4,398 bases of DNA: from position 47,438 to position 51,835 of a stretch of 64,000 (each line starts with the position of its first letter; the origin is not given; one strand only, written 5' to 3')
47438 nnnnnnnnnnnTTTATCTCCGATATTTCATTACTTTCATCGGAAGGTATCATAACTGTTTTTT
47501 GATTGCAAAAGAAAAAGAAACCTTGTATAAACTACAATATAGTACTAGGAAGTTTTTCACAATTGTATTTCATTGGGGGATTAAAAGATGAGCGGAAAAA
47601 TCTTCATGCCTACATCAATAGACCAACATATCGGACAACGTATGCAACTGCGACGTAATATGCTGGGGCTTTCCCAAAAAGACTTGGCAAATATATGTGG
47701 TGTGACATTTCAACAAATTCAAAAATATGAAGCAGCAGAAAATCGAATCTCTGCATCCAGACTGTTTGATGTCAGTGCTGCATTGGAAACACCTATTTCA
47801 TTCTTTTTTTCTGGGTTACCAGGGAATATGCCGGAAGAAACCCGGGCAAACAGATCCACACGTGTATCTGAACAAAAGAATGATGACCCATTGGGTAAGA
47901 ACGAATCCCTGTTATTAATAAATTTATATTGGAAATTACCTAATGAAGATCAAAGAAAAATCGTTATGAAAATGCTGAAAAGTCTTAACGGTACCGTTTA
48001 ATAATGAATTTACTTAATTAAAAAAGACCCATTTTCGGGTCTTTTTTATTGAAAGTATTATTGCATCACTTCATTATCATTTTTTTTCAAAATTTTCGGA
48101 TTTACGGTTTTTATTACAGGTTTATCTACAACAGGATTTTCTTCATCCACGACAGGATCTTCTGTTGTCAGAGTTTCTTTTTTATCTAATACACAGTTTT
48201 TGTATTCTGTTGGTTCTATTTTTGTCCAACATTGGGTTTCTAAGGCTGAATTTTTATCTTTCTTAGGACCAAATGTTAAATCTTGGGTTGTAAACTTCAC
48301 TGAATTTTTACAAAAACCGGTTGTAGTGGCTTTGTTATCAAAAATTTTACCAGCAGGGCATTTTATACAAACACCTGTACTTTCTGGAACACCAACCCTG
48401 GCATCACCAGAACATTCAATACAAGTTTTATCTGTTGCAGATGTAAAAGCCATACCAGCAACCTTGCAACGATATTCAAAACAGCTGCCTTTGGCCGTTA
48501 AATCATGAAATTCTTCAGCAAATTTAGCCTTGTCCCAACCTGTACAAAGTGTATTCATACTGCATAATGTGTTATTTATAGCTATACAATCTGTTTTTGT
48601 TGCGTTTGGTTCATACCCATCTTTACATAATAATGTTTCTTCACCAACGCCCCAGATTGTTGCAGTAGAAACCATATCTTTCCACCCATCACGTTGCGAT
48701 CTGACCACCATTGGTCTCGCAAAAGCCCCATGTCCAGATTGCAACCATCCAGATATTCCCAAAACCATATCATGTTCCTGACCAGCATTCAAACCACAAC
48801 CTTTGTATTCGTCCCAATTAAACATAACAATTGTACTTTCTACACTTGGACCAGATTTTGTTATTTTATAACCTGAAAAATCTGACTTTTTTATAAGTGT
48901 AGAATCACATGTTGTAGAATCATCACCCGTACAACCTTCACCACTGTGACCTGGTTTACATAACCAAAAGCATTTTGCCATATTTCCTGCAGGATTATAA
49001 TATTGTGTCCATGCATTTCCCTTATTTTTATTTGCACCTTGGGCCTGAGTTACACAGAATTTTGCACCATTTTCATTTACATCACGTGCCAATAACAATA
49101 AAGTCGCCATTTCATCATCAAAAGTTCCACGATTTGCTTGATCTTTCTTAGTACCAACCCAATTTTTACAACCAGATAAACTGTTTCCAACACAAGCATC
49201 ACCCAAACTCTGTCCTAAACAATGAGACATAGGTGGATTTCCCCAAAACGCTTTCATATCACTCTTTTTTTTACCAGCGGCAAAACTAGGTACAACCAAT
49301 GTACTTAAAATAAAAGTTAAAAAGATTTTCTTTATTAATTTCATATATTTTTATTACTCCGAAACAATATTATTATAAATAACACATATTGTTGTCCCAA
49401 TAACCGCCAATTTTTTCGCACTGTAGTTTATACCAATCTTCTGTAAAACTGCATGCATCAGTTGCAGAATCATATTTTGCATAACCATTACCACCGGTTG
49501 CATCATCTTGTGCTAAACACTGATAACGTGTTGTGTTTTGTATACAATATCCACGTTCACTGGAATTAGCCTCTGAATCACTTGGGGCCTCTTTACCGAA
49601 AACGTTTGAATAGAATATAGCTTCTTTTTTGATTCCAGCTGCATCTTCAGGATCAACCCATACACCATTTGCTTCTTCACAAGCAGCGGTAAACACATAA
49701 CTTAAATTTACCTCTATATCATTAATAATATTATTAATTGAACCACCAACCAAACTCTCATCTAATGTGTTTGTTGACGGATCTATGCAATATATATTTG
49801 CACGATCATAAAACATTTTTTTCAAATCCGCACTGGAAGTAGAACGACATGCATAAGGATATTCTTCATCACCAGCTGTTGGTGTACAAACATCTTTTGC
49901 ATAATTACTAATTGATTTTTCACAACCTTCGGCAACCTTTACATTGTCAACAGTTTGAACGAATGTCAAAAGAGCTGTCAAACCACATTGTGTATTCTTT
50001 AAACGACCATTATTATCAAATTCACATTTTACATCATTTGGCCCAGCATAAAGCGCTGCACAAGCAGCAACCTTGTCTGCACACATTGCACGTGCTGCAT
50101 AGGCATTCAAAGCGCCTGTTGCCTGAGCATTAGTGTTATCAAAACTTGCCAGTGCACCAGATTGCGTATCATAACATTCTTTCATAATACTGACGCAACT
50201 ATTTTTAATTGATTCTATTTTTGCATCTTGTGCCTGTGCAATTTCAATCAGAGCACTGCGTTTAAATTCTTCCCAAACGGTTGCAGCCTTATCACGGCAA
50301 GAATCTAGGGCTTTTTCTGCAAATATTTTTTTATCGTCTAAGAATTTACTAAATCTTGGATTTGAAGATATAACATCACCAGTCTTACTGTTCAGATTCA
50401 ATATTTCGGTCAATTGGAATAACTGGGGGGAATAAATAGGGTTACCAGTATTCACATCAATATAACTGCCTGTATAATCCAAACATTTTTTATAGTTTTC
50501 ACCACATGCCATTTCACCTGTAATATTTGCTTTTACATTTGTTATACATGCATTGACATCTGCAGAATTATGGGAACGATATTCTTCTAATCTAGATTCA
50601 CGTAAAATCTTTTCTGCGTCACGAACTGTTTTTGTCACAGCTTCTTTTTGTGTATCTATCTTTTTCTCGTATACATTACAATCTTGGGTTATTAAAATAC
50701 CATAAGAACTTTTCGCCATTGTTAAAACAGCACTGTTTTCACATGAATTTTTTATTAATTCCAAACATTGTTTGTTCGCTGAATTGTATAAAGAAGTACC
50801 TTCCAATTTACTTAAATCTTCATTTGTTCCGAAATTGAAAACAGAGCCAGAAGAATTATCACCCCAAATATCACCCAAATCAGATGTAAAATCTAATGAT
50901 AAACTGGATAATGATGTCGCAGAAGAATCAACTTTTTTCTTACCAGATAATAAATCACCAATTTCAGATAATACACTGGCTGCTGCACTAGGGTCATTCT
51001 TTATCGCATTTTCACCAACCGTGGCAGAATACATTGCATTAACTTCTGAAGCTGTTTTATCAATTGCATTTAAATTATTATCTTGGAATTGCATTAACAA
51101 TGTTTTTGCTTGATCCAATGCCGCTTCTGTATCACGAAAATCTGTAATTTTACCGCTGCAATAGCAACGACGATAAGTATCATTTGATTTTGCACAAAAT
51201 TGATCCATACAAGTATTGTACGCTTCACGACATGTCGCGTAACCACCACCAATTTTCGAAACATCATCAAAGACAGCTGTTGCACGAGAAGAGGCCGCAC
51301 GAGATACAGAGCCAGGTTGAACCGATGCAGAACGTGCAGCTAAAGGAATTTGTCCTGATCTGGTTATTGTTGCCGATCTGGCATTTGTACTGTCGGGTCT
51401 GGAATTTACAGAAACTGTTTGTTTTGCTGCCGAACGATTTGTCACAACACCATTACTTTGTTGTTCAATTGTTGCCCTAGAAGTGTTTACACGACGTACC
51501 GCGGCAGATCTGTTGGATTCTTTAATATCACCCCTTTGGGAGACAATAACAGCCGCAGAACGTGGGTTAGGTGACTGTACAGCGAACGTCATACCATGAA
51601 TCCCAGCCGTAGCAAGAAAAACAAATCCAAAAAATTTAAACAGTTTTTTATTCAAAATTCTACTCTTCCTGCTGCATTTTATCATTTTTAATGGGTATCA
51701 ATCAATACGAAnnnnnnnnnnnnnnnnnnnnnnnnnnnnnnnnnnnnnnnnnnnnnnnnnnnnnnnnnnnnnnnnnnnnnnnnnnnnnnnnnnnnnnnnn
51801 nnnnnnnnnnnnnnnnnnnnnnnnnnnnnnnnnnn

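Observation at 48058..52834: Four-gene cluster: CPVC membrane protein, CCIE-terminated helical protein and two large Cys-rich exoproteins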

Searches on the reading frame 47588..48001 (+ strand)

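Call 3: search_protein_families(library=pfam, proteins=[window:47588-48001:+], max_evalue=1)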
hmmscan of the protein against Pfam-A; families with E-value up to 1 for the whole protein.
window:47588-48001:+ (137 aa): 6 families
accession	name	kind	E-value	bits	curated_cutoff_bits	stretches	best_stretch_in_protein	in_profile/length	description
PF01381.28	HTH_3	-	3.2e-11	43.5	23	1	22-73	4-55/55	Helix-turn-helix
PF13560.12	HTH_31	-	0.00073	20.2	27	1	15-59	2-47/64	Helix-turn-helix domain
PF15943.11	YdaS_toxin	-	0.033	14.5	30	1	29-65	10-46/65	Bacterial toxin YdaS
PF12844.13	HTH_19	-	0.05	13.9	30.2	1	16-48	1-33/64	Helix-turn-helix domain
PF15731.11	MqsA_antitoxin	-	0.13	12.8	30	1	19-57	74-112/131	Antitoxin component of bacterial toxin-antitoxin system, MqsA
PF13443.12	HTH_26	-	0.16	12.7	22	1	27-69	10-53/63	Cro/C1-type HTH DNA-binding domain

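Call 4: search_protein_families(library=ncbifam, proteins=[window:47588-48001:+], max_evalue=1)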
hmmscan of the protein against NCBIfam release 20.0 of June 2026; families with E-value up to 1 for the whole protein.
window:47588-48001:+ (137 aa): 14 families
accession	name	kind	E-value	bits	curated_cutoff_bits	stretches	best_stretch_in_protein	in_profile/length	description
NF007257.0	PRK09706.1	subfamily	4.7e-10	39.4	101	1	13-129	4-111/135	transcriptional repressor DicA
NF047948.1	male_kill_WMK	equivalog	2e-08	34.1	300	1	10-71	1-62/300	WO male-killing family protein Wmk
NF041951.1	phage_RstR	subfamily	9.7e-08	32.3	80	1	15-68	3-56/108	RstR family transcriptional repressor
TIGR03070.1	couple_hipB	subfamily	1.5e-06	28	71.65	1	14-66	2-54/58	type II toxin-antitoxin system Y4mF family antitoxin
TIGR03830.1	CxxCG_CxxCG_HTH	subfamily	3.8e-06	26.7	61.8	1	15-57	66-110/127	type II TA system antitoxin MqsA family protein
NF006015.0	PRK08154.1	subfamily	5.8e-06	25.7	204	1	13-73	29-89/314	anaerobic benzoate catabolism transcriptional regulator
NF052239.1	antitox_spr1629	equivalog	3.3e-05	23.2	335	1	14-93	2-85/377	spr1629 family repressor/antitoxin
NF003162.0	PRK04140.1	equivalog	0.00028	20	263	1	16-71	128-183/317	transcriptional regulator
NF007408.0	PRK09943.1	equivalog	0.00042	19.9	211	1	14-75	7-68/185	HTH-type transcriptional regulator PuuR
NF040522.1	VC1465_fam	subfamily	0.00089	19.3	70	1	21-56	3-38/111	VC1465 family Xer recombination activation factor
NF007271.0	PRK09726.1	equivalog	0.0077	16.2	79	1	4-69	6-67/88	type II toxin-antitoxin system antitoxin HipB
NF007481.0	PRK10072.1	equivalog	0.018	15.5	110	1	17-58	37-77/96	HTH-type transcriptional regulator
TIGR02612.1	mob_myst_A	hypoth_equivalog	0.02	14.7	122.6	1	23-93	34-104/150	mobile mystery protein A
NF041575.1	antitoxPezA_Strep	equivalog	0.13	12.3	290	1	15-57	2-44/158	type II toxin-antitoxin system antitoxin PezA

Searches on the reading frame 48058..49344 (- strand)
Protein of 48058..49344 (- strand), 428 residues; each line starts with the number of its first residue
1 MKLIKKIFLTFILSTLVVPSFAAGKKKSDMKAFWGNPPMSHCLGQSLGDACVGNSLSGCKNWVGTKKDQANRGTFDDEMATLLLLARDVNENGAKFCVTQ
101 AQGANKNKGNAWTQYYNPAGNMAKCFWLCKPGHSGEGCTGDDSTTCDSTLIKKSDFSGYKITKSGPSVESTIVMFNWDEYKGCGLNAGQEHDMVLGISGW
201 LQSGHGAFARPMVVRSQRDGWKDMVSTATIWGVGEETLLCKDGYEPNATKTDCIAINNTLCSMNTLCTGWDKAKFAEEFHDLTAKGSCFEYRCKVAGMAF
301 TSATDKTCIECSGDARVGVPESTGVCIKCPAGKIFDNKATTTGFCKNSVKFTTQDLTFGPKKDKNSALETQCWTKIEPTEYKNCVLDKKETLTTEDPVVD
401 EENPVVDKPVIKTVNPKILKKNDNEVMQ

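Call 3: search_protein_families(library=pfam, proteins=[window:48058-49344:-], max_evalue=1)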
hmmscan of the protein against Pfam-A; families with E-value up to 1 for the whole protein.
window:48058-49344:- (428 aa): 0 families

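Call 4: search_protein_families(library=ncbifam, proteins=[window:48058-49344:-], max_evalue=1)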
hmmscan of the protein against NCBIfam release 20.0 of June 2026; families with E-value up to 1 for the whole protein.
window:48058-49344:- (428 aa): 2 families
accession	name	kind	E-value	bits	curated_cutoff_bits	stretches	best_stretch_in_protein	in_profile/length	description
NF041638.1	QRL_CxxC_CxxC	subfamily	0.092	13.4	65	1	297-329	69-101/102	RRQRL motif-containing zinc-binding protein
NF047859.1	StressCuResBhsA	equivalog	0.12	12.9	90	0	1-25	1-25/85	multiple stress resistance protein BhsA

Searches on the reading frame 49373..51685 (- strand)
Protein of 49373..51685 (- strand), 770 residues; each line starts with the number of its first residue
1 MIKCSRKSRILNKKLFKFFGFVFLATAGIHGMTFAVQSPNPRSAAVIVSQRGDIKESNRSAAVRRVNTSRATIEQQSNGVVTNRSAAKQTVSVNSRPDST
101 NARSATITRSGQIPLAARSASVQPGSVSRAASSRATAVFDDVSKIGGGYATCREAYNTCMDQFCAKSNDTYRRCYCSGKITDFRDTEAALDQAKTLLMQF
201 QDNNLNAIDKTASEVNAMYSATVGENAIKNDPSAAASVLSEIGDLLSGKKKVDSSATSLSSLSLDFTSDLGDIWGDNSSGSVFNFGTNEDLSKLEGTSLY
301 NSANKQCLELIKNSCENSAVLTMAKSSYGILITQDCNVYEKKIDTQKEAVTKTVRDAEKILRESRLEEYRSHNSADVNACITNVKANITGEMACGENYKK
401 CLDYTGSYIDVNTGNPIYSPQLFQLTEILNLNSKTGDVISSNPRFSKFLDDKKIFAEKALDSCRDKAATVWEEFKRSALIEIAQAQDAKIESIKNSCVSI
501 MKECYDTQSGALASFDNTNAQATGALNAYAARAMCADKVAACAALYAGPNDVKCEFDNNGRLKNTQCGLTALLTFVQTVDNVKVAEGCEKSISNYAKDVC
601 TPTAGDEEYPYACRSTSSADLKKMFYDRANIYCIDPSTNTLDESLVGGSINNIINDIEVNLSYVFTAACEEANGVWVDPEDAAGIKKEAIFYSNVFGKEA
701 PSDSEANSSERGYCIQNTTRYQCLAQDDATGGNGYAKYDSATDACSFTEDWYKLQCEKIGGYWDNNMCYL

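Call 3: search_protein_families(library=pfam, proteins=[window:49373-51685:-], max_evalue=1)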
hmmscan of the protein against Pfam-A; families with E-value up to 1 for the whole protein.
window:49373-51685:- (770 aa): 4 families
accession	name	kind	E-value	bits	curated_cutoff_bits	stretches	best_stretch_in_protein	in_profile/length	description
PF25014.1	NET2A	-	0.015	15.6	33.1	1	452-512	17-75/235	NET2A-like domain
PF14757.11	NSP2-B_epitope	-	0.13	12.4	25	0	176-263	124-211/272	Immunogenic region of nsp2 protein of arterivirus polyprotein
PF22456.1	PqqF-like_C_4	-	0.69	10.5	27.5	0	23-92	28-93/100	PQQ synthase PqqF-like, C-terminal lobe domain 4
PF03763.18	Remorin_C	-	0.7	10.2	29.7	1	183-234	44-95/107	Remorin, C-terminal region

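Call 4: search_protein_families(library=ncbifam, proteins=[window:49373-51685:-], max_evalue=1)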
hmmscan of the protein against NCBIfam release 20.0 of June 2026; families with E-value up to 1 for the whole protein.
window:49373-51685:- (770 aa): 0 families

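Call 5: find_encoding_contigs(protein=window:49373-51685:-, flank=10000, max_places=6)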
Protein window:49373-51685:- (770 aa): 2 contigs read that carry it; 1 place shown.
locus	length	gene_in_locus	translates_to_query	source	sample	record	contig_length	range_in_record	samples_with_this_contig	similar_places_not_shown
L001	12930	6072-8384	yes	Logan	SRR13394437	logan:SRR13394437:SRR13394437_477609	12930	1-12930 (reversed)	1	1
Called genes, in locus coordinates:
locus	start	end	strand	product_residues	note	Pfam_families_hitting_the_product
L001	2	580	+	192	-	?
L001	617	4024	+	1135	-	PF02811:PHP, PF07733:DNA_pol3_alpha, PF17657:DNA_pol3_finger, PF14579:HHH_6, PF01336:tRNA_anti-codon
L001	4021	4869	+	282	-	PF01795:Methyltransf_5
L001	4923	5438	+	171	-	-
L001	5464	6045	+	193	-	-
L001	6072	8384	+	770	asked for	-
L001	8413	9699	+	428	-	-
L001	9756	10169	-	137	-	PF01381:HTH_3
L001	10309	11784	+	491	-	PF01676:Metalloenzyme, PF06415:iPGM_N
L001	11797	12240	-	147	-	PF00383:dCMP_cyt_deam_1, PF14437:MafB19-deam, PF14439:Bd3614-deam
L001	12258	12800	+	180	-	PF03602:Cons_hypoth95, PF02086:MethyltransfD12 (faint)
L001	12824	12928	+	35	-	?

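Call 8: find_homologous_proteins(query=window:49373-51685:-, max_evalue=0.01)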
Query window:49373-51685:- (770 aa): 952 proteins with E <= 0.01 among 8000 candidates; the best 120 are listed.
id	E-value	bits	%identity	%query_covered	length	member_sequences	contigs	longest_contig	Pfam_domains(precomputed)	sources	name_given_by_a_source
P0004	0.0e+0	1693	100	99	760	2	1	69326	-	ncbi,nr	ncbi:MAG: hypothetical protein JW974_00605 [Alphaproteobacteria bacterium]|nr:hypothetical protein [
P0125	0.0e+0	1206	72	99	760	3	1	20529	-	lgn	-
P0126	0.0e+0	1144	70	100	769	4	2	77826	-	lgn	-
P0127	0.0e+0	1117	69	99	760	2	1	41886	-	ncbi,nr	ncbi:MAG: hypothetical protein JW985_01335 [Alphaproteobacteria bacterium]|nr:hypothetical protein [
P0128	0.0e+0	1076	69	96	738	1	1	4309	-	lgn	-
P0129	0.0e+0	1072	68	99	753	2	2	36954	-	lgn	-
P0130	0.0e+0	1067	66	99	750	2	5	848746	-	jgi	-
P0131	1.4e-297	1008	63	98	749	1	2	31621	-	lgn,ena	-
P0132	7.8e-294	995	63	93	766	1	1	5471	-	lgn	-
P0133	2.2e-290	984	59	99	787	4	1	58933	-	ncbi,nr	ncbi:MAG: hypothetical protein K2L95_02440 [Alphaproteobacteria bacterium]|nr:hypothetical protein [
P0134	2.7e-285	967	60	96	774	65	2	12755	-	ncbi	-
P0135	3.6e-282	957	60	99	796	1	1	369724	-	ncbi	-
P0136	2.7e-280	950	61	99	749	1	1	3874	-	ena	-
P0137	1.7e-278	944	58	96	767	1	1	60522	-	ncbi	-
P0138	3.6e-273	927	57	99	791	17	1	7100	-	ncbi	-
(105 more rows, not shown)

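Call 53: search_solved_structures(query=A8, max_evalue=1)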
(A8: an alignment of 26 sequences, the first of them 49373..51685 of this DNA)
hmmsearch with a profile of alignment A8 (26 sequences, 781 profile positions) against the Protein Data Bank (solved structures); distinct sequences matched with E-value up to 1: 0.
